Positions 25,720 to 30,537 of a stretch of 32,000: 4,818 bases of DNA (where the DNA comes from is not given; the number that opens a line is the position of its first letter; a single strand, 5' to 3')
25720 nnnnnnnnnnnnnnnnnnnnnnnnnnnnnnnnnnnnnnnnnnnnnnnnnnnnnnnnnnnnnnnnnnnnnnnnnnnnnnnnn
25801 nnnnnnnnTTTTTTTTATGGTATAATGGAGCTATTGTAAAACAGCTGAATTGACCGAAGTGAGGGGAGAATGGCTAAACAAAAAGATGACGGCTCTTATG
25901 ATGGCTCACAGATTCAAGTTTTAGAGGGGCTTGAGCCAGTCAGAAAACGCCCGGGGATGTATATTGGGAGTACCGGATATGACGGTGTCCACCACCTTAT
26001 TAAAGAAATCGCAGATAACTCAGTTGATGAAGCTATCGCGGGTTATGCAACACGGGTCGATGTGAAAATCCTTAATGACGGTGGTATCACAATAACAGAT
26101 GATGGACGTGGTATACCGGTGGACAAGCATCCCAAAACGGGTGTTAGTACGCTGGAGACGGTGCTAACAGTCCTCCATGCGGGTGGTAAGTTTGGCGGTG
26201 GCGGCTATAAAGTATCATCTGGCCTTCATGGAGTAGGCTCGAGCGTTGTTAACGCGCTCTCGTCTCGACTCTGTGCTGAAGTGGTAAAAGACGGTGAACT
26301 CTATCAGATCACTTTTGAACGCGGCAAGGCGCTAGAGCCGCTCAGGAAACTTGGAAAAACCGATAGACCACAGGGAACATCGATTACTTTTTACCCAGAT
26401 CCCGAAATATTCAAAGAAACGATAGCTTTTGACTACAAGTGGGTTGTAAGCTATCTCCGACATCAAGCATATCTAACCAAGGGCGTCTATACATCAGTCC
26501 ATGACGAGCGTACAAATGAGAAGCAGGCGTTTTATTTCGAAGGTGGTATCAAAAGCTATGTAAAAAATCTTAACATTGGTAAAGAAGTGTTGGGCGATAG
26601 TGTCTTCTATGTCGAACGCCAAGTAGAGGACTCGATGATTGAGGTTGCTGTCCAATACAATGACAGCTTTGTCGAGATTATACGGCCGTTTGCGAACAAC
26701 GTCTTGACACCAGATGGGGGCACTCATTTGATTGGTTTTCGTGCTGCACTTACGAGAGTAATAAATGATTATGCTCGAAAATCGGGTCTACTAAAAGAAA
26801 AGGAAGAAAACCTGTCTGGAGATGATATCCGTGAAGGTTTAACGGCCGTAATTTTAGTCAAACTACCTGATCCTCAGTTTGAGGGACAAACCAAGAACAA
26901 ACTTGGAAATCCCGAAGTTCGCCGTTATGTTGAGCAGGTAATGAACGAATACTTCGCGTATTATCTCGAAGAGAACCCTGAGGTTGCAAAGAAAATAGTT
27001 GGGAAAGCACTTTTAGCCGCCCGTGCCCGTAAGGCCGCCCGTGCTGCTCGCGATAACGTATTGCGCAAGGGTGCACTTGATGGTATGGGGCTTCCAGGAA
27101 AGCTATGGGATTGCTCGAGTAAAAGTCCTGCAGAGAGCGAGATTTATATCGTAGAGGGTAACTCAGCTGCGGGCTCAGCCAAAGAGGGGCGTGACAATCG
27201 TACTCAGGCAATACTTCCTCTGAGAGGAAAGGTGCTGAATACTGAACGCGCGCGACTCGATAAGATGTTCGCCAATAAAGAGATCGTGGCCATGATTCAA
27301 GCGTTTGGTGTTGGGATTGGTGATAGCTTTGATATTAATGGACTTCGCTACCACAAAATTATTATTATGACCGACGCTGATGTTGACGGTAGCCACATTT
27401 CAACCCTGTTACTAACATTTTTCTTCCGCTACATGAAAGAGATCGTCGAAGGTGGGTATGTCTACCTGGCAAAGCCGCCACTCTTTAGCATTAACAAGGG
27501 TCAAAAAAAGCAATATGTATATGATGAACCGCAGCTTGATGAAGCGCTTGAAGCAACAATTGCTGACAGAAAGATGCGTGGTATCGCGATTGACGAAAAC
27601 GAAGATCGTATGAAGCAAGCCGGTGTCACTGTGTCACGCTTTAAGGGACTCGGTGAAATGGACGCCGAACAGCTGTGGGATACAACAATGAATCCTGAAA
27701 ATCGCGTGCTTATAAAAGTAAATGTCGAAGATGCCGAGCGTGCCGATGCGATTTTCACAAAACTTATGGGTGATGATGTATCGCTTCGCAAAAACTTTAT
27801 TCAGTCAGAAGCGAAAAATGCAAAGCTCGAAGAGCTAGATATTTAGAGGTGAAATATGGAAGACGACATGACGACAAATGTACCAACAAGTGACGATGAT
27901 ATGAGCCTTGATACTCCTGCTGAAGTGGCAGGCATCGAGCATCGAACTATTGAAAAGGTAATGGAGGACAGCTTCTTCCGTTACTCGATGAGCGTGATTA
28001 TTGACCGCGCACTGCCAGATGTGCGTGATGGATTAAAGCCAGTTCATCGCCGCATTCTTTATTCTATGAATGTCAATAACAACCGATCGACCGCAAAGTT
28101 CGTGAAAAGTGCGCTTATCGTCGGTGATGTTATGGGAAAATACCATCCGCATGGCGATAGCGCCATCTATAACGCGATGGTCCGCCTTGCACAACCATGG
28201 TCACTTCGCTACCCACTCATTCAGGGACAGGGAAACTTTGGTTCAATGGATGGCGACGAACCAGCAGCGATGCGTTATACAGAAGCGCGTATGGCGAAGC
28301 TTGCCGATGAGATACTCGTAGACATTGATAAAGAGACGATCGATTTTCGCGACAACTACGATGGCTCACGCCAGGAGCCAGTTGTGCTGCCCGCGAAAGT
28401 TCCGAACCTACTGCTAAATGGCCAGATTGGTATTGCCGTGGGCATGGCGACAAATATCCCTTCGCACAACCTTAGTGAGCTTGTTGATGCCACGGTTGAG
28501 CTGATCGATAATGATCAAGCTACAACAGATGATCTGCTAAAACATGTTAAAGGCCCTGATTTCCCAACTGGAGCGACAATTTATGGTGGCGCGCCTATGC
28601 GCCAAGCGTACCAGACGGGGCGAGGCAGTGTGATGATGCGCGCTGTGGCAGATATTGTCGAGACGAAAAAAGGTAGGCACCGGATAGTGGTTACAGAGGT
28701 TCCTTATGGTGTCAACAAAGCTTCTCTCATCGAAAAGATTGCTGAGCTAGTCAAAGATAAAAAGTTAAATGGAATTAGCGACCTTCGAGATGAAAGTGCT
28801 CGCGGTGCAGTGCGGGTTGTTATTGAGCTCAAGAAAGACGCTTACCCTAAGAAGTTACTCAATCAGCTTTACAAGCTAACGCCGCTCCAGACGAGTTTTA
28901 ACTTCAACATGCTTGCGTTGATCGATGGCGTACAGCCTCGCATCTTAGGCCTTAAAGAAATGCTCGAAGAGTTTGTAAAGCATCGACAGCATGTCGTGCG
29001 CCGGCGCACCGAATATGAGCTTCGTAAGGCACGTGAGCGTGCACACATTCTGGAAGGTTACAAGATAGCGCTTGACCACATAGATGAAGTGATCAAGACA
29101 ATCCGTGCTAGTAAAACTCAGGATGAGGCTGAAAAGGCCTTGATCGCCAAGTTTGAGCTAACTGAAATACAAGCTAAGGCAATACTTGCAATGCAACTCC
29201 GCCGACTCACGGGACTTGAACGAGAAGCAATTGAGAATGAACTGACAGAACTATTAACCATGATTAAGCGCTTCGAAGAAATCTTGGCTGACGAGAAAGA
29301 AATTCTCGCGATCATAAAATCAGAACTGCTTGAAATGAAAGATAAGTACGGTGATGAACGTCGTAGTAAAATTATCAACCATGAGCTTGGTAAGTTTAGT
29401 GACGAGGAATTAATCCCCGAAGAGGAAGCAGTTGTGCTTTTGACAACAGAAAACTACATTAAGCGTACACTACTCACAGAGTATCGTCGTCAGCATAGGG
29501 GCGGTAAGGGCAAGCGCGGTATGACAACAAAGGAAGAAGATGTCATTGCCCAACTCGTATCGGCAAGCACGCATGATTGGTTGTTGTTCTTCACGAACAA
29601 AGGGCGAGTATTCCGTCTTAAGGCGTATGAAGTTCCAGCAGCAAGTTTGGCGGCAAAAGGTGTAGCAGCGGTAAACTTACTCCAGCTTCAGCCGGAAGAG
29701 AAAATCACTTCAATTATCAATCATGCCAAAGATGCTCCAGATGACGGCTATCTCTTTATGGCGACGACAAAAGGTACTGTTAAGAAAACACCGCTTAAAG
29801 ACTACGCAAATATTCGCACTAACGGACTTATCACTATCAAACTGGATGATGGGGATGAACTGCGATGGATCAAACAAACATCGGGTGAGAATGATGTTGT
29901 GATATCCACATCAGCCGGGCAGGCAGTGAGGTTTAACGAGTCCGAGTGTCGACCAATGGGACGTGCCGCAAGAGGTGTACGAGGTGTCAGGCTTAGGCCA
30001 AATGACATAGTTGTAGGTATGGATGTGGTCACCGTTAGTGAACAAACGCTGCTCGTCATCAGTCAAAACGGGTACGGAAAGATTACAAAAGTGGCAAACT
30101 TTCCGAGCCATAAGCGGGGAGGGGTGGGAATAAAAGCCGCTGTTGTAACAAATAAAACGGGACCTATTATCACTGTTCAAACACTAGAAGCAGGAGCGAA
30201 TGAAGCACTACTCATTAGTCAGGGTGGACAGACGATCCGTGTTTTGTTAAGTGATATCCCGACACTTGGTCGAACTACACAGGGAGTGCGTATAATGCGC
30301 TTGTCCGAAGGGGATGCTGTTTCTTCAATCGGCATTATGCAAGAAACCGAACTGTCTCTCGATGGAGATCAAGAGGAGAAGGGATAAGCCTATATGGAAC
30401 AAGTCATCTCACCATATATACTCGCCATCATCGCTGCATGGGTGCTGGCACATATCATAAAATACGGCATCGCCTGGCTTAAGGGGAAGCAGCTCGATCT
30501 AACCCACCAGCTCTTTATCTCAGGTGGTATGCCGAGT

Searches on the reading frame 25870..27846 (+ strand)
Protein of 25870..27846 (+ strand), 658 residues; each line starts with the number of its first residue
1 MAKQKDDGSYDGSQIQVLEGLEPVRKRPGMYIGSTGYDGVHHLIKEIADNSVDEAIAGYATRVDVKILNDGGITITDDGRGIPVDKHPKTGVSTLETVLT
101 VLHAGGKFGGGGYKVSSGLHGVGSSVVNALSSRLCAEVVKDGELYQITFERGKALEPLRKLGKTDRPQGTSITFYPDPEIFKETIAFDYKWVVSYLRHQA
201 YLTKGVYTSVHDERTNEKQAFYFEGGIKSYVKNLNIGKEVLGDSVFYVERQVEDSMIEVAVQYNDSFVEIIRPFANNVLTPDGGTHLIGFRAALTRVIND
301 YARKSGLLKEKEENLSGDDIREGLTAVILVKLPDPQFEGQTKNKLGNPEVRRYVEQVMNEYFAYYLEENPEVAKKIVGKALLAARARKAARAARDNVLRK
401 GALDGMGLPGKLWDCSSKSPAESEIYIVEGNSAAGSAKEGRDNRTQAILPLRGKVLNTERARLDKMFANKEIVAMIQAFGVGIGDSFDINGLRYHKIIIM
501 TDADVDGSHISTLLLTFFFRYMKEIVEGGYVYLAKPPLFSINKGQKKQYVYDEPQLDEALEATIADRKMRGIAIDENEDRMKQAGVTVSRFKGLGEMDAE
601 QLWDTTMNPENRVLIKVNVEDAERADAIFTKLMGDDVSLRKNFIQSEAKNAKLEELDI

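Call 44: search_protein_families(library=ncbifam, proteins=[window:25870-27846:+])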
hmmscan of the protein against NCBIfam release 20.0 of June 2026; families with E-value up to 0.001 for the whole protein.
window:25870-27846:+ (658 aa): 5 families
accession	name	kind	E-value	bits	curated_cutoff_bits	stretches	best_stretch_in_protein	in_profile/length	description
NF004189.0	PRK05644.1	subfamily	2.4e-281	934.7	740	1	3-657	3-640/641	DNA gyrase subunit B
NF011501.0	PRK14939.1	subfamily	1.1e-275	917.1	796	2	3-566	3-566/803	DNA gyrase subunit B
TIGR01059.1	gyrB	equivalog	2e-270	898.8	882.4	1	10-652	1-635/639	DNA topoisomerase (ATP-hydrolyzing) subunit B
TIGR01058.1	parE_Gpos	equivalog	2.4e-226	753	899.95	1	5-651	4-630/637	DNA topoisomerase IV subunit B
TIGR01055.1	parE_Gneg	equivalog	8.6e-175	582.7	723.35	1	9-647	3-621/625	DNA topoisomerase IV subunit B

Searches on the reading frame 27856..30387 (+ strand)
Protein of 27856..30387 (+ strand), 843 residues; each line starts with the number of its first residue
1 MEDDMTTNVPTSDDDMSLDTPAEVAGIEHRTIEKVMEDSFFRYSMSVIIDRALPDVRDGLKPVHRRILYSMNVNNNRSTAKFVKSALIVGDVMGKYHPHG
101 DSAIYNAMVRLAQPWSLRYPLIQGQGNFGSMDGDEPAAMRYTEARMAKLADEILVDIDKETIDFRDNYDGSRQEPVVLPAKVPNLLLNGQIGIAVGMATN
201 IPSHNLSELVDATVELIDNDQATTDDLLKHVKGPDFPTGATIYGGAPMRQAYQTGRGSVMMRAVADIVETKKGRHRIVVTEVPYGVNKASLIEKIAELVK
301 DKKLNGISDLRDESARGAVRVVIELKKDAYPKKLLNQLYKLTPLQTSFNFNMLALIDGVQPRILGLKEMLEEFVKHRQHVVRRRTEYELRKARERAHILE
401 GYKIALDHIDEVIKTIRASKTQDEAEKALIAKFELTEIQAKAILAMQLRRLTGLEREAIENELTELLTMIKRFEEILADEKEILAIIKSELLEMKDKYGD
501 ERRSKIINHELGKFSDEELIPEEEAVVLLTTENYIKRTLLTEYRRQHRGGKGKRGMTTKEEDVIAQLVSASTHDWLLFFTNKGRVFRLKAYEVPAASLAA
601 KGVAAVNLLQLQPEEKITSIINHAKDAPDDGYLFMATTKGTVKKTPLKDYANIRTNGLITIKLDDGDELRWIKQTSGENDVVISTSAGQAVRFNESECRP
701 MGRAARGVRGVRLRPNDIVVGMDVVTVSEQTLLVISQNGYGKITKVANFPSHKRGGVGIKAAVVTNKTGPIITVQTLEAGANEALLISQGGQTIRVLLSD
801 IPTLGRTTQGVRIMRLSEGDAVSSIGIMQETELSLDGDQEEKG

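Call 44: search_protein_families(library=ncbifam, proteins=[window:27856-30387:+])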
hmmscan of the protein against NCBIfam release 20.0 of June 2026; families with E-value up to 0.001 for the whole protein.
window:27856-30387:+ (843 aa): 10 families
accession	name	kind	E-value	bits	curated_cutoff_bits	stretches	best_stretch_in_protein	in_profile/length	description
NF004043.1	PRK05560.1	equivalog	0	1157.3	902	1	27-825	2-795/798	DNA gyrase subunit A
TIGR01063.1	gyrA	equivalog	0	1117.5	877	1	29-828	3-798/800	DNA topoisomerase (ATP-hydrolyzing) subunit A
NF038098.1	GyrA_w_intein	exception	1.7e-272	907.4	1850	2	142-825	538-1223/1232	intein-containing DNA gyrase subunit A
NF004044.1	PRK05561.1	subfamily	4.1e-255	849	654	2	32-725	2-685/738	DNA topoisomerase (ATP-hydrolyzing)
NF010586.0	PRK13979.1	equivalog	6.5e-214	712.7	1475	2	29-609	15-599/957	DNA topoisomerase IV subunit A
TIGR01061.1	parC_Gpos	equivalog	3.9e-211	703.3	813.25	2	29-764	3-732/737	DNA topoisomerase IV subunit A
TIGR01062.1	parC_Gneg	equivalog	1.6e-179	598.5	628.9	2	27-638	1-595/735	DNA topoisomerase IV subunit A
NF007209.0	PRK09631.1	equivalog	3e-75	254.1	644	1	31-536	3-483/635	DNA topoisomerase IV subunit A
NF009397.0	PRK12758.1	equivalog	7.5e-72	242.5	780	1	29-506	20-476/870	DNA gyrase/topoisomerase IV subunit A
NF007208.0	PRK09630.1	equivalog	1.4e-54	185.8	598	1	32-509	4-465/479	DNA topoisomerase IV subunit A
